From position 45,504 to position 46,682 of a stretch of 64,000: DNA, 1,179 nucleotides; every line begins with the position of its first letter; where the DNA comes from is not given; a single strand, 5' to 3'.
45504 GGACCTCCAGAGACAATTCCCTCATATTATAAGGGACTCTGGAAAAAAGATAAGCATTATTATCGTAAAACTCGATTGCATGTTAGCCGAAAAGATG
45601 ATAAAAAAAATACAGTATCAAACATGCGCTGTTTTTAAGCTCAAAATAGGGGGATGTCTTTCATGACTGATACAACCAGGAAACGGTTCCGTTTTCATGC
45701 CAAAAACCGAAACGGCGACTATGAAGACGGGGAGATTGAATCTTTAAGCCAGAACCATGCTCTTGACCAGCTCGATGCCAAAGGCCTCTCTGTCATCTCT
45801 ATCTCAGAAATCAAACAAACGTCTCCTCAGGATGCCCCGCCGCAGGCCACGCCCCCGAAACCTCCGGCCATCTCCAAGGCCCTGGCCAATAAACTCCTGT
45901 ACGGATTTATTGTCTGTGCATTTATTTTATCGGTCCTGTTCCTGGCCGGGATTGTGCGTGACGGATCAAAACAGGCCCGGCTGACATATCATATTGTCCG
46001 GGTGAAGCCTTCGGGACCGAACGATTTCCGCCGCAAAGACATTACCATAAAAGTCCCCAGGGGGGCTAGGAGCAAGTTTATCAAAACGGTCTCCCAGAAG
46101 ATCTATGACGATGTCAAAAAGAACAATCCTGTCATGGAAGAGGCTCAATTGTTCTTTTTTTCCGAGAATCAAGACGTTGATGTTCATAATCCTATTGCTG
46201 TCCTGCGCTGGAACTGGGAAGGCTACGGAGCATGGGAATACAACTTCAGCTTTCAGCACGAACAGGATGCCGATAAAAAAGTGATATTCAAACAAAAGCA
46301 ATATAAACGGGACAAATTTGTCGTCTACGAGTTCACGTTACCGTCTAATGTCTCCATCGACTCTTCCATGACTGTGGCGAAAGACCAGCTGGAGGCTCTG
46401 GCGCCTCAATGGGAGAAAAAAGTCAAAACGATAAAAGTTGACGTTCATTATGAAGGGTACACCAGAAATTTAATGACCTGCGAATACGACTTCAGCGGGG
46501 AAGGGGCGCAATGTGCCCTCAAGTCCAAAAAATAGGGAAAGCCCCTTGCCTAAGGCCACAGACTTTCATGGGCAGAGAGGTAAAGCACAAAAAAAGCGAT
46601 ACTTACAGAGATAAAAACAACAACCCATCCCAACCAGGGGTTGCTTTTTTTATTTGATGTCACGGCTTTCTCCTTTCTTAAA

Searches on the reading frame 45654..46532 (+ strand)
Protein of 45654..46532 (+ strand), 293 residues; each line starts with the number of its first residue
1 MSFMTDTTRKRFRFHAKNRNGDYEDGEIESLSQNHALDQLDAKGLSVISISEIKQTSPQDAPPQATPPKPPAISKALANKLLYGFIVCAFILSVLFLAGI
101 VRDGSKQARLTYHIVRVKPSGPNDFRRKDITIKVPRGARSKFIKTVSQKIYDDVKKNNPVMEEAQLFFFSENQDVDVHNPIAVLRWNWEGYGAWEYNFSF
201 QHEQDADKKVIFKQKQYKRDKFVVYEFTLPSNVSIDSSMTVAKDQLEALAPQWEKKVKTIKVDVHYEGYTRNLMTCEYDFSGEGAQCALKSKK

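Call 24: search_protein_families(library=pfam, proteins=[window:45654-46532:+], max_evalue=0.001)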
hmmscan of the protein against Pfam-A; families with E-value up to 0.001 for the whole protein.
window:45654-46532:+ (293 aa): 0 families

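Call 64: search_protein_families(library=ncbifam, proteins=[window:45654-46532:+], max_evalue=0.05)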
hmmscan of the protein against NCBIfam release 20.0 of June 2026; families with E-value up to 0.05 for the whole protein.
window:45654-46532:+ (293 aa): 1 family
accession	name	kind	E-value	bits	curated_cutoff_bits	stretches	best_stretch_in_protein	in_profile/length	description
TIGR02120.1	GspF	equivalog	0.0056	16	424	1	12-56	1-44/401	type II secretion system inner membrane protein GspF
